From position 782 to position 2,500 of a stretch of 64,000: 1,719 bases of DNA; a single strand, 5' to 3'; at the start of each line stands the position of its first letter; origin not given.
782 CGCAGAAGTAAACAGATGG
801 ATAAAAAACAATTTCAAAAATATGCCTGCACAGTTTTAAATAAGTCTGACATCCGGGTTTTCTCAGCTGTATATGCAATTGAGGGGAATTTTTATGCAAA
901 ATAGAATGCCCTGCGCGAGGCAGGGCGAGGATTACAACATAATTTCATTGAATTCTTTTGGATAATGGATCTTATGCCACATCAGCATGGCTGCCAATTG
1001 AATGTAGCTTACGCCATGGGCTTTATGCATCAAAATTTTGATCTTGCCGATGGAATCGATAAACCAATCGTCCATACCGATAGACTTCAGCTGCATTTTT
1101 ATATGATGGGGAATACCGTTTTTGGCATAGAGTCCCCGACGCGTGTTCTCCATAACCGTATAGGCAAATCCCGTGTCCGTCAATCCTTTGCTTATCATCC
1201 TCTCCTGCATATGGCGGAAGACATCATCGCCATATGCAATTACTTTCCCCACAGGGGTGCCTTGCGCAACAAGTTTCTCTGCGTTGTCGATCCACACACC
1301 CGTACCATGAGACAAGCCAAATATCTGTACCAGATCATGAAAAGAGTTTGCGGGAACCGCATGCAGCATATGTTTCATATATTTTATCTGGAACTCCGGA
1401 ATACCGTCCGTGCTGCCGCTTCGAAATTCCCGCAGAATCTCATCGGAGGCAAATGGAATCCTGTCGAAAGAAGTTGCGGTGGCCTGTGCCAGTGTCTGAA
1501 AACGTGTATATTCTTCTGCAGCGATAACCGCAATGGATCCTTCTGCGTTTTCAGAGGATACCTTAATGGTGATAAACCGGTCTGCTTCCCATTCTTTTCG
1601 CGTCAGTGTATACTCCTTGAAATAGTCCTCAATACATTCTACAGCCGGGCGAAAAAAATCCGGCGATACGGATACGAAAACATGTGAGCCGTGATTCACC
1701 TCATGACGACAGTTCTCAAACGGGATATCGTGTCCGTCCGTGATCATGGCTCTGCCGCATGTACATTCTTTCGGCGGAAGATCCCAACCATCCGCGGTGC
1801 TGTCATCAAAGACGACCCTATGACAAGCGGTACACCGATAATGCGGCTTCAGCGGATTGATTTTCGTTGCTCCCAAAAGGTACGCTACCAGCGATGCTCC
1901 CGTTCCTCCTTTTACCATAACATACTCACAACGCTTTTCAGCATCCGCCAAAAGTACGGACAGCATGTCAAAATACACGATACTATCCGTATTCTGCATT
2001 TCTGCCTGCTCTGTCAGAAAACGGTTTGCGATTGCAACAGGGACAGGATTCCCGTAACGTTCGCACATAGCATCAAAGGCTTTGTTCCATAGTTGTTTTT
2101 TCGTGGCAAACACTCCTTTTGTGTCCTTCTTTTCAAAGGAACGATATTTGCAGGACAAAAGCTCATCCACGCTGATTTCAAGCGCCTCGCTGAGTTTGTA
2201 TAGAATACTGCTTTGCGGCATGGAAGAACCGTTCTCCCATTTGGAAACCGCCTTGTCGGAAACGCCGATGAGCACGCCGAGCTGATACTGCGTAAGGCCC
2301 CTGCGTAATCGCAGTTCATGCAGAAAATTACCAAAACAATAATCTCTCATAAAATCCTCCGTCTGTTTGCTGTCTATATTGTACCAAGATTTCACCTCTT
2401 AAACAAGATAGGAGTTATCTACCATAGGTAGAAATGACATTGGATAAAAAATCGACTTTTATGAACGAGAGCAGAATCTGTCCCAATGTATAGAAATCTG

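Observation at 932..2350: Transcription-factor HTH fused to a truncated, apparently catalytically dead PolC polymerase core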

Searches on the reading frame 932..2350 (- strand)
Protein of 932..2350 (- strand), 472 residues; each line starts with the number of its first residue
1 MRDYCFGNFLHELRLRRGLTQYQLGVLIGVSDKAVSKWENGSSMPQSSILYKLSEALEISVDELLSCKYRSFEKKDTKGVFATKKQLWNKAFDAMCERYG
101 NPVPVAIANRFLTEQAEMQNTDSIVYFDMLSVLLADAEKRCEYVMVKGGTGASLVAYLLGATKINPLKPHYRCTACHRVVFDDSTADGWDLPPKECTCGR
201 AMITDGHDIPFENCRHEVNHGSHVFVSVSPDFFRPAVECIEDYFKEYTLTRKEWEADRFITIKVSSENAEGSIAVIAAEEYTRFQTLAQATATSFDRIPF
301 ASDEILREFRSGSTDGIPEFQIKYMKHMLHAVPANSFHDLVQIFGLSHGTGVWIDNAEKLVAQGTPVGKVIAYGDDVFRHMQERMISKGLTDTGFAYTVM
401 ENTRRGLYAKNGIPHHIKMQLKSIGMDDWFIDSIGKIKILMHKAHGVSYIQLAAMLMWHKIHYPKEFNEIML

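Call 3: search_protein_families(library=pfam, proteins=[window:932-2350:-], max_evalue=1)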
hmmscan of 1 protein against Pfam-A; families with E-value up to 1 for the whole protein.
window:932-2350:- (472 aa): 9 families
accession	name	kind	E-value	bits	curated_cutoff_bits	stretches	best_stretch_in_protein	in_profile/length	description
PF01381.28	HTH_3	-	3.5e-15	56.2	23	1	10-64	1-55/55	Helix-turn-helix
PF17657.6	DNA_pol3_finger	-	3e-11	43.4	22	1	291-365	18-92/166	Bacterial DNA polymerase III alpha subunit finger domain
PF13560.12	HTH_31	-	1.2e-09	38.8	27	1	6-64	2-61/64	Helix-turn-helix domain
PF12844.13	HTH_19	-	3.4e-08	33.7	30.2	1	7-66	1-60/64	Helix-turn-helix domain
PF07733.18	DNA_pol3_alpha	-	3.8e-06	27.1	23.9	1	87-168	3-85/260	Bacterial DNA polymerase III alpha NTPase domain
PF13443.12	HTH_26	-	0.0012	19.5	22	1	10-67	2-60/63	Cro/C1-type HTH DNA-binding domain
PF13613.12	HTH_Tnp_4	-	0.034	14.2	27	1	14-38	15-39/53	Helix-turn-helix of DDE superfamily endonuclease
PF15731.11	MqsA_antitoxin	-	0.038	14.5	30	1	7-51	71-115/131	Antitoxin component of bacterial toxin-antitoxin system, MqsA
PF14549.12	P22_Cro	-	0.18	12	30.2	1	23-46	14-35/60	DNA-binding transcriptional regulator Cro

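Call 4: search_protein_families(library=ncbifam, proteins=[window:932-2350:-], max_evalue=1)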
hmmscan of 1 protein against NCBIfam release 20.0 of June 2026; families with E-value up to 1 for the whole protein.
window:932-2350:- (472 aa): 21 families
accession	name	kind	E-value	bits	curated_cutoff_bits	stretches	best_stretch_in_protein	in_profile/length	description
NF001688.0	PRK00448.1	equivalog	2.1e-65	221.1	873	2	314-467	1152-1297/1445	PolC-type DNA polymerase III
TIGR01405.1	polC_Gram_pos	equivalog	2.3e-62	211.1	1043.45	2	314-467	917-1063/1211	DNA polymerase III subunit alpha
NF041951.1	phage_RstR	subfamily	5.2e-13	49.2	80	1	6-87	3-84/108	RstR family transcriptional repressor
TIGR03070.1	couple_hipB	subfamily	9.8e-08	31.8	71.65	1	6-57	3-54/58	type II toxin-antitoxin system Y4mF family antitoxin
NF007257.0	PRK09706.1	subfamily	2.1e-07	30.8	101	1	2-62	2-62/135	transcriptional repressor DicA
NF047948.1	male_kill_WMK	equivalog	2.4e-06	27.2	300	1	6-71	163-228/300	WO male-killing family protein Wmk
TIGR03830.1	CxxCG_CxxCG_HTH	subfamily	4.3e-06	26.5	61.8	1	10-49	70-109/127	type II TA system antitoxin MqsA family protein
NF005582.0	PRK07279.1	equivalog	5.6e-06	24.7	1279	2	442-472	681-711/1033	DNA polymerase III subunit alpha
NF005516.0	PRK07135.1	equivalog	8.2e-06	24.3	1084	1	147-168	294-315/974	DNA polymerase III DnaE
NF052239.1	antitox_spr1629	equivalog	1.6e-05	24.2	335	1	6-62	3-59/377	spr1629 family repressor/antitoxin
NF007271.0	PRK09726.1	equivalog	0.00048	20.1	79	1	7-62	14-69/88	type II toxin-antitoxin system antitoxin HipB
NF006015.0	PRK08154.1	subfamily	0.0005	19.3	204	1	7-71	32-97/314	anaerobic benzoate catabolism transcriptional regulator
TIGR00270.2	TIGR00270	equivalog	0.0006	19.7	110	1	7-68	77-138/159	multiprotein bridging factor aMBF1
NF007408.0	PRK09943.1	equivalog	0.00079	19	211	1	5-68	7-70/185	HTH-type transcriptional regulator PuuR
NF003162.0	PRK04140.1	equivalog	0.0012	17.9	263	1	7-63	128-184/317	transcriptional regulator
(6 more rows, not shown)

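Call 6: find_homologous_proteins(query=window:932-2350:-, max_evalue=0.00001)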
Query window:932-2350:- (472 aa): 825 proteins with E <= 0.00001 among 8000 candidates; the best 120 are listed.
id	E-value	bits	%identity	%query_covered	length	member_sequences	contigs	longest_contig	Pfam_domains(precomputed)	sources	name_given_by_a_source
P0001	0.0e+0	1099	100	100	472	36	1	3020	PF12844.14,PF01381.29,PF13560.13,PF17657.7,PF07733.19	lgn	-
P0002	2.2e-290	981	89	100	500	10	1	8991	PF12844.14,PF01381.29,PF13560.13,PF17657.7,PF07733.19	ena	-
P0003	5.5e-289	976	89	100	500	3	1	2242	PF12844.14,PF01381.29,PF13560.13,PF17657.7,PF07733.19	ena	-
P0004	5.7e-208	709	65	100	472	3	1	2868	PF12844.14,PF01381.29,PF13560.13,PF17657.7,PF07733.19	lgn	-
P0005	1.1e-202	692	63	100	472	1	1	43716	PF12844.14,PF01381.29,PF13560.13,PF13443.13,PF17657.7,PF07733.19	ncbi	-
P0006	1.3e-202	692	63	100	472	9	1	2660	PF12844.14,PF01381.29,PF13560.13,PF13443.13,PF17657.7,PF07733.19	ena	-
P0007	5.5e-201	686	63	100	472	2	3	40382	PF12844.14,PF01381.29,PF13560.13,PF17657.7,PF07733.19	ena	-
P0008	6.6e-201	686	64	100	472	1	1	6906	PF12844.14,PF01381.29,PF13560.13,PF17657.7,PF07733.19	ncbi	-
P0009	1.0e-200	685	62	100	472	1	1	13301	PF12844.14,PF01381.29,PF13560.13,PF13443.13,PF17657.7,PF07733.19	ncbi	-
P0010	5.3e-200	683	63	100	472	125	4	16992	PF12844.14,PF01381.29,PF13560.13,PF13443.13,PF17657.7,PF07733.19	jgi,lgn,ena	-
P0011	7.2e-200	683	62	100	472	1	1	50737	PF12844.14,PF01381.29,PF13560.13,PF13443.13,PF17657.7,PF07733.19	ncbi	-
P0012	3.8e-199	680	63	100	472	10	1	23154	PF12844.14,PF01381.29,PF13560.13,PF13443.13,PF17657.7,PF07733.19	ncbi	-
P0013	1.0e-198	679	62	100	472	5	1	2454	PF12844.14,PF01381.29,PF13560.13,PF17657.7,PF07733.19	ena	-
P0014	1.1e-198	679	62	100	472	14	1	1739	PF12844.14,PF01381.29,PF13560.13,PF17657.7,PF07733.19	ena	-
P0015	1.8e-198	678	63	100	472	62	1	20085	PF12844.14,PF01381.29,PF13560.13,PF13443.13,PF17657.7,PF07733.19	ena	-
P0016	2.0e-198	678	62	100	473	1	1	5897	PF12844.14,PF01381.29,PF13560.13,PF13443.13,PF17657.7,PF07733.19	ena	-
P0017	2.6e-198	677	63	100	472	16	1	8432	PF12844.14,PF01381.29,PF13560.13,PF17657.7,PF07733.19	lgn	-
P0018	2.7e-198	677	61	100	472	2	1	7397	PF12844.14,PF01381.29,PF13560.13,PF13443.13,PF17657.7,PF07733.19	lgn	-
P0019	3.8e-198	677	62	100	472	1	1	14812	PF12844.14,PF01381.29,PF13560.13,PF17657.7,PF07733.19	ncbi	-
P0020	4.9e-198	677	62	100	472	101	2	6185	PF12844.14,PF01381.29,PF13560.13,PF13443.13,PF17657.7,PF07733.19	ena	-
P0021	6.1e-198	676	63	100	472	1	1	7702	PF12844.14,PF01381.29,PF13560.13,PF17657.7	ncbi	-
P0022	9.1e-198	676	62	100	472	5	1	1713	PF12844.14,PF01381.29,PF13560.13,PF13443.13,PF17657.7,PF07733.19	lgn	-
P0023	9.3e-198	676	62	100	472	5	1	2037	PF12844.14,PF01381.29,PF13560.13,PF17657.7,PF07733.19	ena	-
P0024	9.6e-198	676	63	100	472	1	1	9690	PF12844.14,PF01381.29,PF13560.13,PF13443.13,PF17657.7,PF07733.19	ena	-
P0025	1.3e-197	675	62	100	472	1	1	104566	PF12844.14,PF01381.29,PF13560.13,PF17657.7,PF07733.19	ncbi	-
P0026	2.5e-197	674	61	100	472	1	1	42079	PF12844.14,PF01381.29,PF13560.13,PF17657.7,PF07733.19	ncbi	-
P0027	4.5e-197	673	62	100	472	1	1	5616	PF12844.14,PF01381.29,PF13560.13,PF17657.7,PF07733.19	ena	-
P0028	5.0e-197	673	62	100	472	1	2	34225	PF12844.14,PF01381.29,PF13560.13,PF17657.7,PF07733.19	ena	-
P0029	8.3e-197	673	62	100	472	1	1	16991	PF12844.14,PF01381.29,PF13560.13,PF13443.13,PF17657.7,PF07733.19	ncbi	-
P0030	1.4e-196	672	62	100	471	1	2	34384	PF12844.14,PF01381.29,PF13560.13,PF17657.7,PF07733.19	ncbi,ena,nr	ncbi:MAG: helix-turn-helix domain-containing protein [Clostridia bacterium]|nr:helix-turn-helix doma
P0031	2.2e-196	671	61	100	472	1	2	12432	PF12844.14,PF01381.29,PF13560.13,PF13443.13,PF17657.7,PF07733.19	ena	-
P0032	2.4e-196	671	61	100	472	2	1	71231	PF12844.14,PF01381.29,PF13560.13,PF17657.7,PF07733.19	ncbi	-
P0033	4.4e-196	670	62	100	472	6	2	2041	PF12844.14,PF01381.29,PF13560.13,PF13443.13,PF17657.7,PF07733.19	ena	-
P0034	1.4e-195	669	61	100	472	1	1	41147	PF12844.14,PF01381.29,PF13560.13,PF17657.7,PF07733.19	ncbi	-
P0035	1.6e-195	668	62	100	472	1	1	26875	PF12844.14,PF01381.29,PF13560.13,PF17657.7,PF07733.19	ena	-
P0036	4.2e-195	667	61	100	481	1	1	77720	PF12844.14,PF01381.29,PF13560.13,PF13443.13,PF17657.7,PF07733.19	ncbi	-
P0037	4.4e-195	667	61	100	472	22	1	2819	PF12844.14,PF01381.29,PF13560.13,PF13443.13,PF17657.7,PF07733.19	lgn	-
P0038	5.6e-195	666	61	100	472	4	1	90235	PF12844.14,PF01381.29,PF13560.13,PF17657.7,PF07733.19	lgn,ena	-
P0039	9.5e-195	666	61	100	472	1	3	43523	PF12844.14,PF01381.29,PF13560.13,PF17657.7,PF07733.19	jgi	-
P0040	1.2e-194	665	61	100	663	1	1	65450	PF12844.14,PF01381.29,PF04542.21,PF13560.13,PF17657.7,PF07733.19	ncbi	-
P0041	1.7e-194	665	61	100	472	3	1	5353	PF12844.14,PF01381.29,PF13560.13,PF13443.13,PF17657.7,PF07733.19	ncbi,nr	ncbi:MAG: helix-turn-helix domain-containing protein [Clostridia bacterium]|nr:helix-turn-helix doma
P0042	3.4e-194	664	60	100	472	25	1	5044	PF12844.14,PF01381.29,PF13560.13,PF17657.7,PF07733.19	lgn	-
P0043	3.7e-194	664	61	100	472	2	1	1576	PF01381.29,PF13560.13,PF17657.7,PF07733.19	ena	-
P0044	4.0e-194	664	61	100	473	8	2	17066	PF12844.14,PF01381.29,PF13560.13,PF13443.13,PF17657.7,PF07733.19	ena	-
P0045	1.0e-193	662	63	100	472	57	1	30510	PF12844.14,PF01381.29,PF13560.13,PF17657.7,PF07733.19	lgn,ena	-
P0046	2.4e-193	661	60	100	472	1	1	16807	PF12844.14,PF01381.29,PF13560.13,PF13443.13,PF17657.7,PF07733.19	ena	-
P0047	2.4e-193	661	62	100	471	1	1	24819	PF12844.14,PF01381.29,PF13560.13,PF17657.7,PF07733.19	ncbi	-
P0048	2.6e-193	661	61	100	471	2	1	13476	PF12844.14,PF01381.29,PF13560.13,PF17657.7,PF07733.19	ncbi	-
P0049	4.6e-193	660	61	100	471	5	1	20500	PF12844.14,PF01381.29,PF13560.13,PF17657.7,PF07733.19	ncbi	-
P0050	5.6e-193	660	61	100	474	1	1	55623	PF01381.29,PF13560.13,PF17657.7,PF07733.19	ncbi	-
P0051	1.4e-192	659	60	100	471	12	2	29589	PF12844.14,PF01381.29,PF13560.13,PF13443.13,PF17657.7,PF07733.19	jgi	-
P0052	2.1e-192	658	59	100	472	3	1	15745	PF12844.14,PF01381.29,PF13560.13,PF13443.13,PF17657.7,PF07733.19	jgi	-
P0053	5.8e-192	657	60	100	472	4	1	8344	PF12844.14,PF01381.29,PF13560.13,PF13443.13,PF17657.7,PF07733.19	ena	-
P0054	8.8e-192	656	61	100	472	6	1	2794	PF12844.14,PF01381.29,PF13560.13,PF17657.7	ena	-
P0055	9.0e-192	656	61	100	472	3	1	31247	PF12844.14,PF01381.29,PF13560.13,PF13443.13,PF17657.7,PF07733.19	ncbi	-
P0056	9.1e-192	656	59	100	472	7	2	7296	PF12844.14,PF01381.29,PF13560.13,PF13443.13,PF17657.7,PF07733.19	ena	-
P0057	3.2e-191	654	61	100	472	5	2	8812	PF12844.14,PF01381.29,PF13560.13,PF17657.7,PF07733.19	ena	-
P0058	3.9e-191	654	60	100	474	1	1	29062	PF12844.14,PF01381.29,PF13560.13,PF13443.13,PF17657.7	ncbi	-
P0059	7.8e-190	650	59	100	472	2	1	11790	PF12844.14,PF01381.29,PF13560.13,PF13443.13,PF17657.7,PF07733.19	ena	-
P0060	1.5e-189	649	60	100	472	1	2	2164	PF12844.14,PF01381.29,PF13560.13,PF17657.7,PF07733.19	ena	-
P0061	1.8e-189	648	59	100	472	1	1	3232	PF12844.14,PF01381.29,PF13560.13,PF17657.7,PF07733.19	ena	-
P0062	1.1e-188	646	60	100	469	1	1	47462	PF12844.14,PF01381.29,PF13560.13,PF17657.7,PF07733.19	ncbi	-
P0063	1.9e-188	645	61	100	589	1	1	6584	PF12844.14,PF01381.29,PF13560.13,PF17657.7,PF07733.19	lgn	-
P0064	8.8e-188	643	59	100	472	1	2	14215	PF12844.14,PF01381.29,PF13560.13,PF17657.7,PF07733.19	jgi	-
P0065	3.5e-187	641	59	100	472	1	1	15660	PF12844.14,PF01381.29,PF13560.13,PF13443.13,PF17657.7,PF07733.19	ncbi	-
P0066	8.2e-187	640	58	100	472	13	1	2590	PF01381.29,PF13560.13,PF17657.7,PF07733.19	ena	-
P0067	2.0e-186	638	59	100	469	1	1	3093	PF12844.14,PF01381.29,PF13560.13,PF13443.13,PF17657.7,PF07733.19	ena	-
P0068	3.9e-186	637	59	100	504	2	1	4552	PF12844.14,PF01381.29,PF13560.13,PF17657.7,PF07733.19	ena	-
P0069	1.1e-184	633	58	100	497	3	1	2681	PF12844.14,PF01381.29,PF13560.13,PF17657.7,PF07733.19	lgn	-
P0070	2.6e-184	631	58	100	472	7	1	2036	PF12844.14,PF01381.29,PF13560.13,PF13443.13,PF17657.7,PF07733.19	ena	-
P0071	5.3e-183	627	58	100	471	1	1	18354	PF12844.14,PF01381.29,PF13560.13,PF17657.7,PF07733.19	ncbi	-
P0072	5.1e-181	620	58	100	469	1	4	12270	PF12844.14,PF01381.29,PF13560.13,PF07733.19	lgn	-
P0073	9.2e-181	620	58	100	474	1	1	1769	PF12844.14,PF01381.29,PF13560.13,PF17657.7,PF07733.19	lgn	-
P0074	1.1e-180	619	60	100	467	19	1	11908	PF12844.14,PF01381.29,PF13560.13,PF13443.13,PF07733.19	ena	-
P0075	1.7e-179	615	58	100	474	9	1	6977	PF12844.14,PF01381.29,PF13560.13,PF17657.7,PF07733.19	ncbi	-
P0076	2.1e-178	612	57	100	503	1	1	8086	PF12844.14,PF01381.29,PF13560.13,PF13443.13,PF17657.7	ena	-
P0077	3.2e-177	608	57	100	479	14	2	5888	PF12844.14,PF01381.29,PF13560.13,PF17657.7,PF07733.19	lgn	-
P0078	1.3e-176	606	57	100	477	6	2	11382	PF12844.14,PF01381.29,PF13560.13,PF17657.7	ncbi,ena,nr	ncbi:MAG: helix-turn-helix domain-containing protein [Clostridia bacterium]|nr:helix-turn-helix doma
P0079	2.0e-176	605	56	100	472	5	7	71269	PF12844.14,PF01381.29,PF13560.13,PF17657.7,PF07733.19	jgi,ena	-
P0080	2.2e-176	605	55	100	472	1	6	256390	PF12844.14,PF01381.29,PF13560.13,PF13443.13,PF17657.7,PF07733.19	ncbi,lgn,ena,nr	ncbi:MAG: helix-turn-helix domain-containing protein [Clostridia bacterium]|nr:helix-turn-helix doma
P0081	1.4e-175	602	57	99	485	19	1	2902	PF01381.29,PF13560.13,PF17657.7,PF07733.19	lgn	-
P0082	1.2e-173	596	54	100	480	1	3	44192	PF01381.29,PF13560.13,PF17657.7,PF07733.19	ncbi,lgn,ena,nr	ncbi:MAG: helix-turn-helix domain-containing protein [Clostridia bacterium]|nr:helix-turn-helix doma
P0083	1.3e-172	593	54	100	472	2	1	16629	PF12844.14,PF01381.29,PF13560.13,PF17657.7,PF07733.19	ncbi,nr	ncbi:MAG: helix-turn-helix domain-containing protein [Clostridia bacterium]|nr:helix-turn-helix doma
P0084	2.0e-172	592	59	97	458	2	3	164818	PF12844.14,PF01381.29,PF13560.13,PF17657.7,PF07733.19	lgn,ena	-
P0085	6.1e-170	584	54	100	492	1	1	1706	PF12844.14,PF01381.29,PF13560.13,PF17657.7,PF07733.19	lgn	-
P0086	8.3e-170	583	55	100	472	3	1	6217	PF12844.14,PF01381.29,PF13560.13,PF17657.7,PF07733.19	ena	-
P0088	7.6e-166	570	53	100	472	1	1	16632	PF12844.14,PF01381.29,PF13560.13,PF17657.7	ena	-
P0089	7.6e-164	564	62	84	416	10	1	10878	PF12844.14,PF01381.29,PF13560.13,PF13443.13,PF17657.7,PF07733.19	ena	-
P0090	4.5e-162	558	53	100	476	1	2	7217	PF12844.14,PF01381.29,PF13560.13,PF17657.7,PF07733.19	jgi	-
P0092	3.0e-161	555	51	100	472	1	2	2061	PF12844.14,PF01381.29,PF13560.13,PF17657.7,PF07733.19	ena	-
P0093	4.2e-161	555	51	100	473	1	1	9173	PF12844.14,PF01381.29,PF13560.13,PF17657.7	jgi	-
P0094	3.7e-160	552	53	99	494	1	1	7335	PF12844.14,PF01381.29,PF13560.13,PF17657.7,PF07733.19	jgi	-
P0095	2.5e-158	546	63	81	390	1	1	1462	PF12844.14,PF01381.29,PF13560.13,PF13443.13,PF17657.7,PF07733.19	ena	-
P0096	8.0e-158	544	52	100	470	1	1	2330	PF12844.14,PF01381.29,PF13560.13,PF13443.13,PF17657.7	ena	-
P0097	2.8e-157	542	52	100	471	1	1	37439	PF12844.14,PF01381.29,PF13560.13,PF13443.13,PF17657.7,PF07733.19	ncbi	-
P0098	2.6e-156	539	51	100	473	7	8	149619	PF12844.14,PF01381.29,PF13560.13,PF17657.7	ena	-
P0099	1.7e-155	536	51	100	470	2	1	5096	PF12844.14,PF01381.29,PF13560.13,PF13443.13,PF17657.7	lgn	-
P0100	1.8e-155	536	51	100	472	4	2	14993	PF01381.29,PF13560.13,PF17657.7,PF07733.19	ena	-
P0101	4.5e-153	528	49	100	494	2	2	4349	PF12844.14,PF01381.29,PF13560.13,PF13443.13,PF17657.7,PF07733.19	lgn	-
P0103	1.3e-150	520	49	100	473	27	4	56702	PF12844.14,PF01381.29,PF13560.13,PF17657.7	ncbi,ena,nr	ncbi:MAG: helix-turn-helix domain-containing protein [Clostridia bacterium]|nr:helix-turn-helix doma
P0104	1.7e-150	520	48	100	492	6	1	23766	PF12844.14,PF01381.29,PF13560.13,PF17657.7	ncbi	-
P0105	3.5e-150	519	48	100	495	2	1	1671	PF12844.14,PF01381.29,PF13560.13,PF13443.13,PF17657.7,PF07733.19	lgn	-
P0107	5.4e-150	518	50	99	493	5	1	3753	PF12844.14,PF01381.29,PF13560.13,PF17657.7,PF07733.19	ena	-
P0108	2.2e-149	516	48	100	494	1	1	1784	PF12844.14,PF01381.29,PF13560.13,PF17657.7,PF07733.19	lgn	-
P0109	3.2e-147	509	47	100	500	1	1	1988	PF12844.14,PF01381.29,PF13560.13,PF17657.7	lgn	-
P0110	3.3e-147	509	48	100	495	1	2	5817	PF12844.14,PF01381.29,PF13560.13,PF17657.7,PF07733.19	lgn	-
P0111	4.3e-147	509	52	100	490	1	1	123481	PF12844.14,PF01381.29,PF13560.13,PF07733.19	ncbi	-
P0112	2.8e-146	506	48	99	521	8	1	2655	PF12844.14,PF01381.29,PF13560.13,PF13443.13,PF17657.7,PF07733.19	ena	-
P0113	1.4e-145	504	47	100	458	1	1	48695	PF12844.14,PF01381.29,PF13560.13,PF17657.7,PF07733.19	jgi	-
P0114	2.2e-145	503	47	100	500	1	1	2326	PF12844.14,PF01381.29,PF13560.13,PF13443.13,PF17657.7,PF07733.19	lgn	-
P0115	4.5e-145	502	48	99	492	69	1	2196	PF12844.14,PF01381.29,PF13560.13,PF17657.7,PF07733.19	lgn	-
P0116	1.0e-144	501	46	100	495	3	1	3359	PF12844.14,PF01381.29,PF13560.13,PF13443.13,PF17657.7,PF07733.19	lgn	-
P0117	2.0e-144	500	47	99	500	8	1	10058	PF12844.14,PF01381.29,PF13560.13,PF13443.13,PF17657.7,PF07733.19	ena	-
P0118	1.9e-143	497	46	100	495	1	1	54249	PF12844.14,PF01381.29,PF13560.13,PF17657.7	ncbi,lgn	-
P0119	5.0e-143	495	47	99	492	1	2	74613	PF12844.14,PF01381.29,PF13560.13,PF13443.13,PF17657.7,PF07733.19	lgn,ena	-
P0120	6.3e-143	495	45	100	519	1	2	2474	PF12844.14,PF01381.29,PF13560.13,PF17657.7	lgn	-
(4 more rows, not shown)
